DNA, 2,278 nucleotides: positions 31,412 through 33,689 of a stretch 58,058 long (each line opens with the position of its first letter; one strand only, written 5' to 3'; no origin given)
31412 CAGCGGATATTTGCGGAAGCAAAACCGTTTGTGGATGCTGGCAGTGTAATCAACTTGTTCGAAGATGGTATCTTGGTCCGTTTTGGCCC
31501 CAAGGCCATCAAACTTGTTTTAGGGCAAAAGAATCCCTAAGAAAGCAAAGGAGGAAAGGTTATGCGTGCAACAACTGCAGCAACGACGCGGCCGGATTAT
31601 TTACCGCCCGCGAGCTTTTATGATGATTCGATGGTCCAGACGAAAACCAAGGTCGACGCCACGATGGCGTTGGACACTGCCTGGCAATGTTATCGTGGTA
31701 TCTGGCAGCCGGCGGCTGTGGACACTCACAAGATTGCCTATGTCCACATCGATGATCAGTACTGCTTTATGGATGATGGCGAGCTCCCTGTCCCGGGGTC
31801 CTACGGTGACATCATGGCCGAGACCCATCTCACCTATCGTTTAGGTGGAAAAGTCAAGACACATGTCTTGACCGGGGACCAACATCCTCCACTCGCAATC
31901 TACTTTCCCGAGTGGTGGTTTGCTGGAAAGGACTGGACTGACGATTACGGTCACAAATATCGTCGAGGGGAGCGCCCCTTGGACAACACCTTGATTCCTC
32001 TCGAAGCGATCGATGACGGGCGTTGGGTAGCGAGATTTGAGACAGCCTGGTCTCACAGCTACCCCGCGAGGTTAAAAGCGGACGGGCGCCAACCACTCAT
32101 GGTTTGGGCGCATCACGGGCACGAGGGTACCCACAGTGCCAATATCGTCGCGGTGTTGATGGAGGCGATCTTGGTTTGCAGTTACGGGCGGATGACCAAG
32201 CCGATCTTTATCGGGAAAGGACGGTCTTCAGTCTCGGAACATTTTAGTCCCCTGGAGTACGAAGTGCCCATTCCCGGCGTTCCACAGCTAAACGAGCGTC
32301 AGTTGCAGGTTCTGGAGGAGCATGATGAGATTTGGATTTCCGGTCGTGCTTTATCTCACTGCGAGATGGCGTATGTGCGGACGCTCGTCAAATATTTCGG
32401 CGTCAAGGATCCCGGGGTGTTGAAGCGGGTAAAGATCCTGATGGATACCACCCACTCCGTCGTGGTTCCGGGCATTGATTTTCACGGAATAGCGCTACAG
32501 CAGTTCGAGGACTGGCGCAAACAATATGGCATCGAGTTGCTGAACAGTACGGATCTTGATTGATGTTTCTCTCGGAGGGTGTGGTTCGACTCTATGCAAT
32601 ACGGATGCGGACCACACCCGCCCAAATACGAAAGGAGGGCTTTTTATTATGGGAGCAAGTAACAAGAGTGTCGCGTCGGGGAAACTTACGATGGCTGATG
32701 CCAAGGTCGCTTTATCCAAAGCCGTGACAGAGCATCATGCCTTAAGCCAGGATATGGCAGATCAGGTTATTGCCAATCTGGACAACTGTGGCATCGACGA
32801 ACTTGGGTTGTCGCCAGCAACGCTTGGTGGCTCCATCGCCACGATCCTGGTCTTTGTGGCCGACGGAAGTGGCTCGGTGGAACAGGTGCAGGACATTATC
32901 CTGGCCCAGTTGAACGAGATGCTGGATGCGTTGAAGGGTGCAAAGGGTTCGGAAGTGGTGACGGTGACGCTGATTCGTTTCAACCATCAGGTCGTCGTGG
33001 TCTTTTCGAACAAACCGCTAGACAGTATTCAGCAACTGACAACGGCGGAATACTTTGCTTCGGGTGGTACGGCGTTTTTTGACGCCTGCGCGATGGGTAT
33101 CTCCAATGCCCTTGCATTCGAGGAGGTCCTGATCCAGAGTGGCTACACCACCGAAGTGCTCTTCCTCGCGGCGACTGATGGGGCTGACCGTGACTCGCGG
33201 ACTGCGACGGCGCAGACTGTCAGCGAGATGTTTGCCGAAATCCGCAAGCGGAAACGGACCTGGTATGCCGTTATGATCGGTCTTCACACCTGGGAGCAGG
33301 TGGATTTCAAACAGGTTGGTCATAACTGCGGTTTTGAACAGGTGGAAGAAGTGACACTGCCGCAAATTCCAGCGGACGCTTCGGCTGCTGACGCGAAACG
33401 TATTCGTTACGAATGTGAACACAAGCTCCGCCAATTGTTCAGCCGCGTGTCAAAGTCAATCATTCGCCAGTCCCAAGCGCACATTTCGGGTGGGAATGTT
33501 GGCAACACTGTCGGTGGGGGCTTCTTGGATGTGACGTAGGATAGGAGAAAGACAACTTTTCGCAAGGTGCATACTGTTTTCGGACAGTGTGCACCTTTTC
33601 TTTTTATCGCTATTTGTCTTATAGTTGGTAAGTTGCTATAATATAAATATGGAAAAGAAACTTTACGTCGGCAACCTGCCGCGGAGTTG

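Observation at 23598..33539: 10-kb island joining an NAD salvage/turnover gene set to a vWA / Ser-Thr kinase / PP2C signalling triad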

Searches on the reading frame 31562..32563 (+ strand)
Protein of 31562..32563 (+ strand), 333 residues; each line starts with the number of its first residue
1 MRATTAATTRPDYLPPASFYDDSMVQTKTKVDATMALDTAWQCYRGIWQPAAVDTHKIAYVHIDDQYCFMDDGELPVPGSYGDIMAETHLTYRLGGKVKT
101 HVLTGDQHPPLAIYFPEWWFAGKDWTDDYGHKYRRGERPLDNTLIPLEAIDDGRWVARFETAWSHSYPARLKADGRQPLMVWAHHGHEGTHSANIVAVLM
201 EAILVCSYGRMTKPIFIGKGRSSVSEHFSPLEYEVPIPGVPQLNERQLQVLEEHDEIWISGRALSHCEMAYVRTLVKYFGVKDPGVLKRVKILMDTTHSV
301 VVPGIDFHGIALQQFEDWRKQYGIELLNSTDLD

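Call 3: search_protein_families(library=pfam, proteins=[window:31562-32563:+], max_evalue=0.1)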
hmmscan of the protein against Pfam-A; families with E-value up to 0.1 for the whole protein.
window:31562-32563:+ (333 aa): 0 families

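Call 4: search_protein_families(library=ncbifam, proteins=[window:31562-32563:+], max_evalue=0.1)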
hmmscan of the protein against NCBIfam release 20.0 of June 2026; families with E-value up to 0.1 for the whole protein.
window:31562-32563:+ (333 aa): 0 families

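Call 5: search_protein_families(library=phrogs, proteins=[window:31562-32563:+], max_evalue=0.01)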
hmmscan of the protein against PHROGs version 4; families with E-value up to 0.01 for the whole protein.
window:31562-32563:+ (333 aa): 0 families

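Call 6: search_protein_families(library=padloc, proteins=[window:31562-32563:+], max_evalue=0.01)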
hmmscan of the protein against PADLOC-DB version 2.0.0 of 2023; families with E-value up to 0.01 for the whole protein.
window:31562-32563:+ (333 aa): 0 families

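Call 9: search_solved_structures(query=window:31562-32563:+, max_evalue=10)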
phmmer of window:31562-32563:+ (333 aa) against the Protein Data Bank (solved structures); distinct sequences matched with E-value up to 10: 0.

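Call 12: find_homologous_proteins(query=window:31562-32563:+, max_evalue=0.001)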
Query window:31562-32563:+ (333 aa): 5 proteins with E <= 0.001 among 1013 candidates.
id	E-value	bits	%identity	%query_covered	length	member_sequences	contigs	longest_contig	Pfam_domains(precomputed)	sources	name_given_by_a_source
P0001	1.4e-233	792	100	100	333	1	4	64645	-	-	-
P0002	6.2e-140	484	63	99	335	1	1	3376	-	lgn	-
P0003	7.1e-99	349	52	96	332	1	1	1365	-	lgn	-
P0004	1.1e-95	339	49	96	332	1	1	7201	-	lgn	-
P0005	1.4e-85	306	72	54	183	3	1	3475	-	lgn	-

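Call 13: find_encoding_contigs(protein=P0004, flank=10000)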
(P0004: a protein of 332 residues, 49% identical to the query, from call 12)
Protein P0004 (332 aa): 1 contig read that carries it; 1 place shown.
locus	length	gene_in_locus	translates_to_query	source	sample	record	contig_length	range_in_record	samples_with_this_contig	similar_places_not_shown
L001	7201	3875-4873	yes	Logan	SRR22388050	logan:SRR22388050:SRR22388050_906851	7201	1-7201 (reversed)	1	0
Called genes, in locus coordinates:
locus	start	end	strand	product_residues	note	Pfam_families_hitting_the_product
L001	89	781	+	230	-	PF00293:NUDIX, PF19368:WHD_AraR, PF21906:WHD_NrtR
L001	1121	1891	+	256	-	-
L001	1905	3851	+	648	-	-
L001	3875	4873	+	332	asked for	-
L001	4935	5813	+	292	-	-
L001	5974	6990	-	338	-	-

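Call 14: find_encoding_contigs(protein=P0002, flank=10000)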
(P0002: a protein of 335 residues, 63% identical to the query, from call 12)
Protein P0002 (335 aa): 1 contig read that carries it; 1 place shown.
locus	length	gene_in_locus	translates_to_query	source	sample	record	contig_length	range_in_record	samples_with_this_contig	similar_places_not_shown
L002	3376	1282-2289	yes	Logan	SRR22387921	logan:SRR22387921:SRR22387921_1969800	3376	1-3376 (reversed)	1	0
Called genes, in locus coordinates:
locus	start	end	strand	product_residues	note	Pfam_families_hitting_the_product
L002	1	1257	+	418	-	?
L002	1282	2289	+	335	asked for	-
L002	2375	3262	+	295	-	-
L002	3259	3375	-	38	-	?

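Call 15: find_encoding_contigs(protein=P0005, flank=10000)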
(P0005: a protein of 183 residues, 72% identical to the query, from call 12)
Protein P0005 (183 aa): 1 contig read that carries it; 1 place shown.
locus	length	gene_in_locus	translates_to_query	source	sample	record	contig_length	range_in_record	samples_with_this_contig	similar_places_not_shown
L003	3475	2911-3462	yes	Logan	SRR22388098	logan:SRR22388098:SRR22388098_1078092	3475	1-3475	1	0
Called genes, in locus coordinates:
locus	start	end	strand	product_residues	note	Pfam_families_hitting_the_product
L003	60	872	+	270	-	-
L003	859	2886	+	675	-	-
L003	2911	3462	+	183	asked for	-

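Call 18: find_related_loci(query=A1, collection=genome_contigs, flank=10000)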
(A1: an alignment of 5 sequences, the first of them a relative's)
Query A1 (333 aa) in genome_contigs; peptide patterns used: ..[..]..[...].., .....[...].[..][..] (x = any residue, [..] = any of these).
28 stretches matched a pattern; 8 encode a relative of the query (tblastn E <= 1e-3); 8 distinct loci.
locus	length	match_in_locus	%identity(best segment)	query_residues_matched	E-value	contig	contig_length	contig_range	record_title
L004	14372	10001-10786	32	50-332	5e-36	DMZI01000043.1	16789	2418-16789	MAG TPA_asm: Desulfotomaculum sp. isolate UBA7919 contig_1321, whole genome shotgun sequence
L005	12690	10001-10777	31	51-330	2e-35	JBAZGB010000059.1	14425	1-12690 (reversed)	MAG: Eubacteriales bacterium isolate SO_2017_LW3_34 NODE_11984_length_14425_cov_1.345853_LW162_2017, whole genome shotgu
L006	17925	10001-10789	32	49-332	4e-35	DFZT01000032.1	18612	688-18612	MAG TPA_asm: Firmicutes bacterium UBA4049 UBA4049_contig_4232, whole genome shotgun sequence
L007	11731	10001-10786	32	50-332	2e-34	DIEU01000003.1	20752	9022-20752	MAG TPA_asm: Firmicutes bacterium UBA5766 UBA5766_contig_42149, whole genome shotgun sequence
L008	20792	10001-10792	30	50-333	1e-31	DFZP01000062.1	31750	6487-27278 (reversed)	MAG TPA_asm: Firmicutes bacterium UBA4053 UBA4053_contig_3666, whole genome shotgun sequence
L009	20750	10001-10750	27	55-329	4e-21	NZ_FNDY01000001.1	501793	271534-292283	Paenibacillus naphthalenovorans strain PR-N1, whole genome shotgun sequence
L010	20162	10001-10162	36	53-110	2e-4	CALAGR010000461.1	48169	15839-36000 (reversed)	MAG TPA_asm: uncultured proteobacterium isolate ERR2206756_bin.78_CONCOCT_v1.1_MAG genome assembly, contig: ERZ887841.18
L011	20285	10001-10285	33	59-151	4e-4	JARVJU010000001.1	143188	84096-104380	MAG: Nitrososphaeria archaeon isolate DRTY1_bin.15 NODE_1_length_143188_cov_3.360741, whole genome shotgun sequence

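Call 26: predict_structure(alignment_id=A1)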
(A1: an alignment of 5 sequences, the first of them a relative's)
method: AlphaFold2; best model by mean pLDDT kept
length: 333 residues; sequences in the alignment: 5
mean_pLDDT: 48.9   pTM: 0.47
mean pLDDT of the five models: 48.9, 44.7, 44.4, 43.8, 40.9
residues with pLDDT >= 90: 11; 70-90: 64; 50-70: 77; < 50: 181
segments of 3 or more residues with pLDDT < 50: 1-54, 66-85, 104-118, 157-244
pLDDT, mean of each block of 10 residues (from residue 1): 30 34 32 35 29 57 48 29 49 56 42 36 78 73 57 54 33 35 25 24 25 22 25 27 52 80 56 72 87 72 61 84 87 74
secondary structure, 60 per line:
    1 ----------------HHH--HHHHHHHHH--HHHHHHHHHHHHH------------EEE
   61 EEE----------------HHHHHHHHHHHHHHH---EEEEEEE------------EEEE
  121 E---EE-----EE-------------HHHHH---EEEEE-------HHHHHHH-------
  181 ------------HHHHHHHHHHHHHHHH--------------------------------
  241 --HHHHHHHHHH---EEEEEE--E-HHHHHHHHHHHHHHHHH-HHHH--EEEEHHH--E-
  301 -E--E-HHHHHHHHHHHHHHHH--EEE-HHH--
elements in order: H22-30 H33-45 E58-63 H80-94 E98-104 E117-121 H147-151 E155-159 H167-173 H193-208 H243-252 E256-261 H266-282 H284-287 E290-293 H307-322 E325-327

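Call 29: search_solved_structures(query=A2, max_evalue=0.001, show_alignments=1)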
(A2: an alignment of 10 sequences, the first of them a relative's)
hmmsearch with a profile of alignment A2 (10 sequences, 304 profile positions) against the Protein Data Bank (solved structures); distinct sequences matched with E-value up to 0.001: 10.
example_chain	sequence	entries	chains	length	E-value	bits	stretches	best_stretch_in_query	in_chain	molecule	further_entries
1ilw_A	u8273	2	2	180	6.4e-33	117.5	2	42-100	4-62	180 aa long hypothetical Pyrazinamidase/nicotinamidase | 180aa long hypothetical Pyrazinamidase/Nicotinamidase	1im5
2wt9_A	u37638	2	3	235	1.2e-31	113.3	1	39-302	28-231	NICOTINAMIDASE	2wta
2h0r_A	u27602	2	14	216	1.4e-25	93.3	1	43-273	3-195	Nicotinamidase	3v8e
29iv_A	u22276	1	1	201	2.3e-24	89.4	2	153-271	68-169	nicotinamidase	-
3r2j_A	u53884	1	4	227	3.2e-21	79.1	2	154-301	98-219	Alpha/beta-hydrolase-like protein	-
3pl1_A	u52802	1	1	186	1.5e-19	73.5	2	154-291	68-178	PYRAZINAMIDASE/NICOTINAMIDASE PNCA (PZase)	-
9u8m_A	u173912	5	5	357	1.3e-13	54.1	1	153-278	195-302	nicotinamidase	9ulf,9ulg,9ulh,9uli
3eef_A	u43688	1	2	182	4e-05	26.2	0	41-105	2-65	N-carbamoylsarcosine amidase related protein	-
3kl2_A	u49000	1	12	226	0.00045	22.8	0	25-79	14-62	Putative isochorismatase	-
3irv_A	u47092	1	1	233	0.00064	22.2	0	42-80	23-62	CYSTEINE HYDROLASE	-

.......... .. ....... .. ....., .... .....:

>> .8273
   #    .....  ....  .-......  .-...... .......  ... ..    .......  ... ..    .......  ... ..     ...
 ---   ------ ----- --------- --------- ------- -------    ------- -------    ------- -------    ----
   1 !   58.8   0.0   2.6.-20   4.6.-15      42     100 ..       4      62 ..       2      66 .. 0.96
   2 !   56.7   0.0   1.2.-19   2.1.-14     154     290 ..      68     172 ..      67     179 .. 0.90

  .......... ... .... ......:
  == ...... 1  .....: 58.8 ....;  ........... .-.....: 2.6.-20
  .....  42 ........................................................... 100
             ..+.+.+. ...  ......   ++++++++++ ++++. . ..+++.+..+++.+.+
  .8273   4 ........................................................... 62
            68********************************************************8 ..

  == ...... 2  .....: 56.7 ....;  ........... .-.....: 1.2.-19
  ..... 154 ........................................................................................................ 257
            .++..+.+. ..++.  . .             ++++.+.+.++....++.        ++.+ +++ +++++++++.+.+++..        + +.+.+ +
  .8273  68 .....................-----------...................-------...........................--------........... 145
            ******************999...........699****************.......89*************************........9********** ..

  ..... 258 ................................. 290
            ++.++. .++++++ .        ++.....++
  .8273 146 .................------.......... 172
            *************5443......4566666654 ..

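Call 31: search_solved_structures(query=A3, max_evalue=0.01, show_alignments=1)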
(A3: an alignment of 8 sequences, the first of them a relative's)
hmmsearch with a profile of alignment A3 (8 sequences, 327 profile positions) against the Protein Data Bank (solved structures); distinct sequences matched with E-value up to 0.01: 5.
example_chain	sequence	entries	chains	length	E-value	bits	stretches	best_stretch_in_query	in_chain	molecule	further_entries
1ilw_A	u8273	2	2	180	4.9e-10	42.1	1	52-108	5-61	180 aa long hypothetical Pyrazinamidase/nicotinamidase | 180aa long hypothetical Pyrazinamidase/Nicotinamidase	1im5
2h0r_A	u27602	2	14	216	1.7e-09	40.3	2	53-130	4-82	Nicotinamidase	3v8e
3pl1_A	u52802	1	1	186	4.7e-07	32.3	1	52-104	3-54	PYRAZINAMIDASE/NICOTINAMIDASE PNCA (PZase)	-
2wt9_A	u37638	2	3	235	2e-06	30.2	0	48-109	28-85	NICOTINAMIDASE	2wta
29iv_A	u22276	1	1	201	0.00019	23.7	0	49-108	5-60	nicotinamidase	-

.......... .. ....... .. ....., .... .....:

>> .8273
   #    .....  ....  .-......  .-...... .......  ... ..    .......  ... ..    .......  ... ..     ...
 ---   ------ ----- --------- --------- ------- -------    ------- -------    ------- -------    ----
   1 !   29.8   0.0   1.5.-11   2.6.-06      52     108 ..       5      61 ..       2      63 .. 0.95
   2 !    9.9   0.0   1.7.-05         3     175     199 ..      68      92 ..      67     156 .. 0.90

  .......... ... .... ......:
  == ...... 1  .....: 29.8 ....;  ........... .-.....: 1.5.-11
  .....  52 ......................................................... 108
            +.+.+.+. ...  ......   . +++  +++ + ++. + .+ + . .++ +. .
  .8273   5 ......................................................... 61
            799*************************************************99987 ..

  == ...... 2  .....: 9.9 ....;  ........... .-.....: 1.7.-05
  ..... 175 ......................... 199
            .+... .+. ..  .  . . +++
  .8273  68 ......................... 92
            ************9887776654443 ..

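Call 32: search_protein_families(library=pfam, alignment_id=A3, max_evalue=0.01)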
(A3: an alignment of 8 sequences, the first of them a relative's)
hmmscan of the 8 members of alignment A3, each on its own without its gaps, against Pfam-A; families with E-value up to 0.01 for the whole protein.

A. member 1, P0001 (333 aa): 0 families

B. families by the number of members that match (of 8 scanned): 1 family
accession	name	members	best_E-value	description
PF00857.26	Isochorismatase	2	0.00017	Isochorismatase domain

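Call 57: search_protein_families(library=pfam, proteins=[L001:5974-6990:-], max_evalue=0.01)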
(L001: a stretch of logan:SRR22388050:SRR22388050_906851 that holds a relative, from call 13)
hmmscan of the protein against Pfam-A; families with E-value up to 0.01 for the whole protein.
L001:5974-6990:- (338 aa): 0 families

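Call 78: search_dna_similar(query=window:31562-32563:+, collection=phages, mode=protein, max_evalue=0.00001, max_rows=15)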
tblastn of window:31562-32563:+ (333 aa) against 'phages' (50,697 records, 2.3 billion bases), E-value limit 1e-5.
Records with a match: 4; places in all: 4; records where one place covers at least 80% of the query: 2.
Best place of each record, by identity: <60% 4.
By first word of the organism name: uncultured 3; Bacteriophage 1.
By host as written in the record: - 4.
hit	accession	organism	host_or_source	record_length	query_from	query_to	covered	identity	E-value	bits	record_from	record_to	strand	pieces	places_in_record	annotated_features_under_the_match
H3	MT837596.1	Bacteriophage sp.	human fecal samples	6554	50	331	85%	28.4%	3e-29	124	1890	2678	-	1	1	record has no annotation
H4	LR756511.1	uncultured phage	metagenomic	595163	57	332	83%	28.0%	7e-17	87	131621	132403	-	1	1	record has no annotation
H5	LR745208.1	uncultured phage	metagenomic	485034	63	301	72%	30.7%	1e-19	96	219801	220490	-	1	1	record has no annotation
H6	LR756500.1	uncultured phage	metagenomic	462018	73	333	78%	27.3%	6e-14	79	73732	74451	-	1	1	record has no annotation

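Call 112: search_solved_structures(query=A8, max_evalue=0.001, show_alignments=1)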
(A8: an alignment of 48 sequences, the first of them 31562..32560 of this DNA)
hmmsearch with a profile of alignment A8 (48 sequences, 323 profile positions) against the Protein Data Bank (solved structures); distinct sequences matched with E-value up to 0.001: 5.
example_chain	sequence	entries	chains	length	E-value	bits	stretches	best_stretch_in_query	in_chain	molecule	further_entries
2h0r_A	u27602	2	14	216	1.3e-09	40.9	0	161-258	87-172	Nicotinamidase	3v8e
2wt9_A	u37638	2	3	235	2.3e-07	33.5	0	43-113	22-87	NICOTINAMIDASE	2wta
1ilw_A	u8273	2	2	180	2.4e-07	33.5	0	53-110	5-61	180 aa long hypothetical Pyrazinamidase/nicotinamidase | 180aa long hypothetical Pyrazinamidase/Nicotinamidase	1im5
3pl1_A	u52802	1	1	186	5.3e-07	32.4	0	53-104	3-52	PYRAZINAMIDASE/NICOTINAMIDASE PNCA (PZase)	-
29iv_A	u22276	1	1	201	1.8e-05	27.4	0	51-107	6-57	nicotinamidase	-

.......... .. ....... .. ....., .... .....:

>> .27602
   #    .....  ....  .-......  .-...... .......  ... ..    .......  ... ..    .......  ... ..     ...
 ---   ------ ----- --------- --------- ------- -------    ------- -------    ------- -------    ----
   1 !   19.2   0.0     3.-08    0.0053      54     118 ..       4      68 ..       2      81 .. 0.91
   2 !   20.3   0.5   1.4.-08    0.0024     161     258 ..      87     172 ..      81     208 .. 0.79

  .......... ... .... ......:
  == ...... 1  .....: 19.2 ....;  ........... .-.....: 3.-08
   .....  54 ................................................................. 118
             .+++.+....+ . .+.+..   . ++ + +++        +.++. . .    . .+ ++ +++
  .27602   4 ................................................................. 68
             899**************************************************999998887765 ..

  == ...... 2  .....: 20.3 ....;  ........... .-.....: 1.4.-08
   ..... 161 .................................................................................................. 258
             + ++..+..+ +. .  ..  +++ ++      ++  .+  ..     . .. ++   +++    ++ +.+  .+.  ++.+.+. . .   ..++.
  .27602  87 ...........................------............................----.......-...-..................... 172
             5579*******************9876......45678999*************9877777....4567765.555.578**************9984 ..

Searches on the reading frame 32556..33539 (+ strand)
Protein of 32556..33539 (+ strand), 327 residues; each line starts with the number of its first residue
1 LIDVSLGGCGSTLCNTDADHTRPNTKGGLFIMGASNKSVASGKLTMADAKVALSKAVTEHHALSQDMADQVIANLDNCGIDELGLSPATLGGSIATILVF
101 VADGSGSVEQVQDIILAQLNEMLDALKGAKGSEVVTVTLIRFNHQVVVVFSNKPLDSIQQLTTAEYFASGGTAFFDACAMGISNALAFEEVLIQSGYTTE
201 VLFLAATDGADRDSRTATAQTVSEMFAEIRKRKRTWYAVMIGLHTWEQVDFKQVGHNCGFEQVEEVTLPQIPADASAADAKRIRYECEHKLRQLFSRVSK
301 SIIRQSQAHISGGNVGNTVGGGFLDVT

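Call 3: search_protein_families(library=pfam, proteins=[window:32556-33539:+], max_evalue=0.1)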
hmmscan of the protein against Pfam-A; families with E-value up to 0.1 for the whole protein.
window:32556-33539:+ (327 aa): 2 families
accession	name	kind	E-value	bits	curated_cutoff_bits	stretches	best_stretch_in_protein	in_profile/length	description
PF00092.34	VWA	-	1.6e-05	25.6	23.8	1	98-248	2-146/174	von Willebrand factor type A domain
PF13519.12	VWA_2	-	0.0069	17.4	27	1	98-177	1-81/107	von Willebrand factor type A domain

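Call 4: search_protein_families(library=ncbifam, proteins=[window:32556-33539:+], max_evalue=0.1)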
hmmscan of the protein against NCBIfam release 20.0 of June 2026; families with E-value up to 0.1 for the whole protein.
window:32556-33539:+ (327 aa): 2 families
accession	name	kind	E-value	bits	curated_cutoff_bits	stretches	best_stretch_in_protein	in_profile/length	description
NF052519.1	ExpolsacRepExoX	equivalog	0.041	14.2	140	0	190-224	39-73/96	exopolysaccharide production repressor ExoX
TIGR02106.1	cyd_oper_ybgT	equivalog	0.059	13.7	31.6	0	177-190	13-26/30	cytochrome bd-I oxidase subunit CydX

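Call 5: search_protein_families(library=phrogs, proteins=[window:32556-33539:+], max_evalue=0.01)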
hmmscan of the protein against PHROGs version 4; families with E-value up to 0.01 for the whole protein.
window:32556-33539:+ (327 aa): 1 family
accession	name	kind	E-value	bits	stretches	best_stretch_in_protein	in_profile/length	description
phrog_7371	-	unknown function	1e-18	68.7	1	96-268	7-161/204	-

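Call 6: search_protein_families(library=padloc, proteins=[window:32556-33539:+], max_evalue=0.01)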
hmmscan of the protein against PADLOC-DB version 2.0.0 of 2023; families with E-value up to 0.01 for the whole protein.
window:32556-33539:+ (327 aa): 0 families
